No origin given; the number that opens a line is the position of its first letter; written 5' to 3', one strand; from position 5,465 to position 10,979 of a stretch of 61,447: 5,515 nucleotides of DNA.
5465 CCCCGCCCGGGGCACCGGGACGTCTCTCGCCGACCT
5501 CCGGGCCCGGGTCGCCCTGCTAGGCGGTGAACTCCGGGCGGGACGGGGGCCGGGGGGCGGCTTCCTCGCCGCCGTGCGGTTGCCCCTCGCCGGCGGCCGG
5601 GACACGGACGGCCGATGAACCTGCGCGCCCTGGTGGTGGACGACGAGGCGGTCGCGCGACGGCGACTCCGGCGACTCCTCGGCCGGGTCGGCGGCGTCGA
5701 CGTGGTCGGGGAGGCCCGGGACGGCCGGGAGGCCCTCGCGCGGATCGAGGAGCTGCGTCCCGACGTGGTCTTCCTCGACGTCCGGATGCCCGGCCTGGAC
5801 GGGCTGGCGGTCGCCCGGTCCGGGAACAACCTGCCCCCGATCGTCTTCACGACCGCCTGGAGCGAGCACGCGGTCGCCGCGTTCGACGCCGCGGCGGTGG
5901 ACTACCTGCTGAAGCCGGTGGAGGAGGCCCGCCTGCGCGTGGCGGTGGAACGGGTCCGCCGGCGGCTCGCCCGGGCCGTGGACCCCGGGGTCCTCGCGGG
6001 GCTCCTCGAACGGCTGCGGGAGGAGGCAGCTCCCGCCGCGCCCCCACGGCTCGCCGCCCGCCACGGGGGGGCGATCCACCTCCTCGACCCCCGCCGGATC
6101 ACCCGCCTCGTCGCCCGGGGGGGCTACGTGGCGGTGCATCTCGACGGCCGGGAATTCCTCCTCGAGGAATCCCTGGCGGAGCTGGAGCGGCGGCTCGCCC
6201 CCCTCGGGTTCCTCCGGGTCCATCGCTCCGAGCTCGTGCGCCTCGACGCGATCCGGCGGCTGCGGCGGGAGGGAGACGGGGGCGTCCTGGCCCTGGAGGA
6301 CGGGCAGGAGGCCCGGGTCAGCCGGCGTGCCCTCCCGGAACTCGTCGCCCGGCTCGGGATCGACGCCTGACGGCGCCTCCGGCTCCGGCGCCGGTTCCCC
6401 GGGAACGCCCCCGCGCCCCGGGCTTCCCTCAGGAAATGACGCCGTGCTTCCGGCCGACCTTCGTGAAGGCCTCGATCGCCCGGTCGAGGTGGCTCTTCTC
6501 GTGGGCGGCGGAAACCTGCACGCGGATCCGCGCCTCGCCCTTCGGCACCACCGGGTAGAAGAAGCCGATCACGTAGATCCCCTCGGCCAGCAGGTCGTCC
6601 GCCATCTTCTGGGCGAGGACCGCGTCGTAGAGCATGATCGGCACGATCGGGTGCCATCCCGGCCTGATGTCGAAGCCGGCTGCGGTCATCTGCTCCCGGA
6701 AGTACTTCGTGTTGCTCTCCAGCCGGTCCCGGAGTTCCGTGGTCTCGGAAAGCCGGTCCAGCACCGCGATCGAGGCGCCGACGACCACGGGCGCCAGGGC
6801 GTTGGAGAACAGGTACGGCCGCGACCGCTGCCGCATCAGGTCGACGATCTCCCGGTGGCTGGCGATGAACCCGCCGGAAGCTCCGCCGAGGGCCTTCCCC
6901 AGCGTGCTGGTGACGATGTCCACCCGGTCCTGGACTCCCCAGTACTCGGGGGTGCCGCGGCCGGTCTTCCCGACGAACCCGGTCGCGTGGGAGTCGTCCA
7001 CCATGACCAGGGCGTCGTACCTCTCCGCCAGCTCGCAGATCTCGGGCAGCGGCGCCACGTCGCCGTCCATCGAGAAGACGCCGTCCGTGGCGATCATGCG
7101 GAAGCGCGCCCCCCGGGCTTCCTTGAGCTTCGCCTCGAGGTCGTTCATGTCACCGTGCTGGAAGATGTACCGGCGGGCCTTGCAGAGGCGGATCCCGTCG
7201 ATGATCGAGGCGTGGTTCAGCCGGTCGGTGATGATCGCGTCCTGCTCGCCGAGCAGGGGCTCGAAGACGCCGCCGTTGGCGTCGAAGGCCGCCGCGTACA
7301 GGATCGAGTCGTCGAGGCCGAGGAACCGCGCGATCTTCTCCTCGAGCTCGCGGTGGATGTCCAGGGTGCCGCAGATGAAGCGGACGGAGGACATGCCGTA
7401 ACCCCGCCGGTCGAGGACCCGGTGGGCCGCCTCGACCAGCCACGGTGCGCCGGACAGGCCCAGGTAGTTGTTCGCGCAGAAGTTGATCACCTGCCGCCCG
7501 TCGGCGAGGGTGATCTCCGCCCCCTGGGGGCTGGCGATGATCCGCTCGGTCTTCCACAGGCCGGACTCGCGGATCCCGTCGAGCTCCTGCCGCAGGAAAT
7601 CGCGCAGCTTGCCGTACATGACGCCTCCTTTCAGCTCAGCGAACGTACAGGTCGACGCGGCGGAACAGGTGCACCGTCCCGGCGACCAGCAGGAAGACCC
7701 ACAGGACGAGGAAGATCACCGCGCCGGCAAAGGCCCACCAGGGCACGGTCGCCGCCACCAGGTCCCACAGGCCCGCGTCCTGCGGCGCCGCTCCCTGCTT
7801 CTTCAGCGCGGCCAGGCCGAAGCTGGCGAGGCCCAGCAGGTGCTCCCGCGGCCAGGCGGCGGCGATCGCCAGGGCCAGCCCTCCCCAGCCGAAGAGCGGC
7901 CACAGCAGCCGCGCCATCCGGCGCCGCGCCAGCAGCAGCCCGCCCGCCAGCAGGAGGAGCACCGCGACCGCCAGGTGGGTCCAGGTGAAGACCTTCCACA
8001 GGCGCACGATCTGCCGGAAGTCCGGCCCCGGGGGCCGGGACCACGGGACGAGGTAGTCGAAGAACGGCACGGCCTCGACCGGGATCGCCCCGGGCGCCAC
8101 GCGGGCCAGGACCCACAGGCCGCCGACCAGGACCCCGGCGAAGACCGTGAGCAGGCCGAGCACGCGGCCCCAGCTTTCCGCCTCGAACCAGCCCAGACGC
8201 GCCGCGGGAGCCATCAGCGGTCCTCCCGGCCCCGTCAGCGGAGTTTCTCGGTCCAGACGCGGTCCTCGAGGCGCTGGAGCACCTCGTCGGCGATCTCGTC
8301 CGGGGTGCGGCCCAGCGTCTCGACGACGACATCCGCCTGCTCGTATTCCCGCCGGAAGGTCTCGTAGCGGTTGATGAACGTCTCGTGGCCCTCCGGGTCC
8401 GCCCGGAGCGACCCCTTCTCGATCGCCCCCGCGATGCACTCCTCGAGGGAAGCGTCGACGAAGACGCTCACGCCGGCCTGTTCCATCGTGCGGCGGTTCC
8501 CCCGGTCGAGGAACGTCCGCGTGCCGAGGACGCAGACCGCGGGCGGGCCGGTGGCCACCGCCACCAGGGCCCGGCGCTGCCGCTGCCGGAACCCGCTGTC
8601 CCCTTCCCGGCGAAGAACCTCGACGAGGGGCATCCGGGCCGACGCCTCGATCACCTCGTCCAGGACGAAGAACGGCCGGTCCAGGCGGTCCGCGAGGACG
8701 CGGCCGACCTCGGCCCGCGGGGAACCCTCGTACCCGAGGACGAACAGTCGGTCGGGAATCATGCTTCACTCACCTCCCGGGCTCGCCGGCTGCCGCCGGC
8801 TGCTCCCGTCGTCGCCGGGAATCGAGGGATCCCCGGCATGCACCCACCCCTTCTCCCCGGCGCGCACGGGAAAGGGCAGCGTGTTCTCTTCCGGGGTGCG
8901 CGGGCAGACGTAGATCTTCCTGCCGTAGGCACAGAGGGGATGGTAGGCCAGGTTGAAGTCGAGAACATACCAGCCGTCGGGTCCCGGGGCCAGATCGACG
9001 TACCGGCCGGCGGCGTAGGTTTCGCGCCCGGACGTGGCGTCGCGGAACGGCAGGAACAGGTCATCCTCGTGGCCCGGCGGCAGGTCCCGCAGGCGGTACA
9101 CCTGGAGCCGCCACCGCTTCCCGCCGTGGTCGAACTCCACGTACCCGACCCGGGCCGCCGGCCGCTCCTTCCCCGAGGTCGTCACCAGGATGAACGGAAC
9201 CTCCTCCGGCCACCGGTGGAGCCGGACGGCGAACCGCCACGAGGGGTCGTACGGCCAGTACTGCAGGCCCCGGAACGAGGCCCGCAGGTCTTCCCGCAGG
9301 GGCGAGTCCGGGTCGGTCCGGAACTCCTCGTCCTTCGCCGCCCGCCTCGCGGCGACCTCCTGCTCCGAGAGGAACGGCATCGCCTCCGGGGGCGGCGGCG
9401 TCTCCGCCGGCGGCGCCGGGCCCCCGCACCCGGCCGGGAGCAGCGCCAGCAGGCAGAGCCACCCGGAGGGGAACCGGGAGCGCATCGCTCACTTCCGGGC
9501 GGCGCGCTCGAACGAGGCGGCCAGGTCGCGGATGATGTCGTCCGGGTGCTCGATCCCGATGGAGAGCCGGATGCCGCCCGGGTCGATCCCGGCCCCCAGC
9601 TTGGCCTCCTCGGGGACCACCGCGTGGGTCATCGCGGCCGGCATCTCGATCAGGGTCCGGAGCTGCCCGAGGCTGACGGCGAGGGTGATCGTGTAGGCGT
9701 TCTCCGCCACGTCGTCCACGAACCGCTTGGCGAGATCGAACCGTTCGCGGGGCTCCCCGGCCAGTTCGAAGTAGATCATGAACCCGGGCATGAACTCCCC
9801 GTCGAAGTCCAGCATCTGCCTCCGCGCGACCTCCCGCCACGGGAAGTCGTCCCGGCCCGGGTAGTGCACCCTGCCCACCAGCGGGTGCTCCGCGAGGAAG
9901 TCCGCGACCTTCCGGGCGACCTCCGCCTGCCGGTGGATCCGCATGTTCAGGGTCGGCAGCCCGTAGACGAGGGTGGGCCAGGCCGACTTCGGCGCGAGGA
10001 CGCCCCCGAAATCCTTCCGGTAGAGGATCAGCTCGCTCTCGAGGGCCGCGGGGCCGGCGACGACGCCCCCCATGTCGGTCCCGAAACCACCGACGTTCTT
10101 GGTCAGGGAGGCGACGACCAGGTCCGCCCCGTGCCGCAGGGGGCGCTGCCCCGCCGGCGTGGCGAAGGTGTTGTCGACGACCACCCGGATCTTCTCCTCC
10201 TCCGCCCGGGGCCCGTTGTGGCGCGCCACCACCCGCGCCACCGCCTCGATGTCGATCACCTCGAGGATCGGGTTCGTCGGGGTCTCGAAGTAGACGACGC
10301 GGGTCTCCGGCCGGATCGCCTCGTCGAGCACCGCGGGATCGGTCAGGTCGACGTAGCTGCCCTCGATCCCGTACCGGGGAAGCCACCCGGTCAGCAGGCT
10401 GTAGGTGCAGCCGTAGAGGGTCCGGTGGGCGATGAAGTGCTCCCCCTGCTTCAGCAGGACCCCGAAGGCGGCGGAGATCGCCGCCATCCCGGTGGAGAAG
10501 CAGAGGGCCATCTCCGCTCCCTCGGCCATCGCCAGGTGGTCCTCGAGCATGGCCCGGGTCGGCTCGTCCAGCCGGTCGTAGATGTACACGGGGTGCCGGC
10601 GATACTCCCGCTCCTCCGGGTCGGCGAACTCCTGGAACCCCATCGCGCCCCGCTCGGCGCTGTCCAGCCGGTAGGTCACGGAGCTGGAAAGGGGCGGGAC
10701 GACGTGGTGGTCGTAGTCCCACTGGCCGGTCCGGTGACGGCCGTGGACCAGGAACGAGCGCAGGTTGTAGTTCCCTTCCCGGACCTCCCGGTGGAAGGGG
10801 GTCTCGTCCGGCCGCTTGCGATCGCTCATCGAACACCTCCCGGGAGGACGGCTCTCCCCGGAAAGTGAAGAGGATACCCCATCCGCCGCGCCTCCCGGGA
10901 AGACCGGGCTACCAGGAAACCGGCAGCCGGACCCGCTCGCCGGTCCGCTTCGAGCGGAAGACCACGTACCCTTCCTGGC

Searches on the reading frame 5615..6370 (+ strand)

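Call 46: search_protein_families(library=pfam, proteins=[window:5615-6370:+], max_evalue=0.0001)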
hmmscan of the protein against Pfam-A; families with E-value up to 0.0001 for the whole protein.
window:5615-6370:+ (251 aa): 2 families
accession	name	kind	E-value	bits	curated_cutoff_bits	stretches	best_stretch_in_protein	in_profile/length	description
PF00072.30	Response_reg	-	2.3e-23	82.9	30.2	1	6-111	2-110/111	Response regulator receiver domain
PF04397.21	LytTR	-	1.6e-18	67.1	22.6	1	153-247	2-97/98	LytTr DNA-binding domain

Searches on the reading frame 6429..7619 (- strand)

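Call 46: search_protein_families(library=pfam, proteins=[window:6429-7619:-], max_evalue=0.0001)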
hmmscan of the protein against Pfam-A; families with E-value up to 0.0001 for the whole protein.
window:6429-7619:- (396 aa): 1 family
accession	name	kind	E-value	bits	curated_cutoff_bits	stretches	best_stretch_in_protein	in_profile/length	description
PF00155.27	Aminotran_1_2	-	6e-65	220.2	19.7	1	43-385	2-361/361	Aminotransferase class I and II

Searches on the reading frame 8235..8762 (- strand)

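Call 46: search_protein_families(library=pfam, proteins=[window:8235-8762:-], max_evalue=0.0001)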
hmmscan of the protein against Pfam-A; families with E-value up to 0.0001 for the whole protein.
window:8235-8762:- (175 aa): 1 family
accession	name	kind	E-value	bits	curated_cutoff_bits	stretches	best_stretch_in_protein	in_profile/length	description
PF01202.28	SKI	-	2e-19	70.7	22.1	1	17-165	6-158/159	Shikimate kinase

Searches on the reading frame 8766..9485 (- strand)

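Call 91: search_protein_families(library=pfam, proteins=[window:8766-9485:-], max_evalue=0.001)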
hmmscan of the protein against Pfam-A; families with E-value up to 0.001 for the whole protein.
window:8766-9485:- (239 aa): 1 family
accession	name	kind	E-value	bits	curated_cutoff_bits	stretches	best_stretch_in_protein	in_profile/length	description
PF07920.16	DUF1684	-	9.2e-42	143.1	25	1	70-212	2-139/139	Protein of unknown function (DUF1684)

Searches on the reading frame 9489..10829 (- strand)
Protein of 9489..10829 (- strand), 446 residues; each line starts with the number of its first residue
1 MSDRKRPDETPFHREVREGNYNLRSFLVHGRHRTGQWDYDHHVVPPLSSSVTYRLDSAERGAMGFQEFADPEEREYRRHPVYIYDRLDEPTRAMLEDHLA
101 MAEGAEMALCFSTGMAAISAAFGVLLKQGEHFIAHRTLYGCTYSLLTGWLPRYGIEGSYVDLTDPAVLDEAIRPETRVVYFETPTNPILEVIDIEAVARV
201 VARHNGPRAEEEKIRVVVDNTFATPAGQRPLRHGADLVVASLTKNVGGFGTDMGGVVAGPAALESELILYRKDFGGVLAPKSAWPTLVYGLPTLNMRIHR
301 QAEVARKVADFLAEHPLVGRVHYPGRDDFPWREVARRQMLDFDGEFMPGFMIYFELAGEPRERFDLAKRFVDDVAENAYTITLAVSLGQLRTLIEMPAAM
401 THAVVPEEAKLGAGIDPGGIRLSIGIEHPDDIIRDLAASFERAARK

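Call 46: search_protein_families(library=pfam, proteins=[window:9489-10829:-], max_evalue=0.0001)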
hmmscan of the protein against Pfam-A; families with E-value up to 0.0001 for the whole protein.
window:9489-10829:- (446 aa): 2 families
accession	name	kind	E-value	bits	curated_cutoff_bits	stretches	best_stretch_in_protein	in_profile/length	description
PF01053.26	Cys_Met_Meta_PP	-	1.7e-99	333.4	27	1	39-441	14-381/381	Cys/Met metabolism PLP-dependent enzyme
PF06838.17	Met_gamma_lyase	-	1.2e-06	27.8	24.2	1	93-262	58-241/405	Methionine gamma-lyase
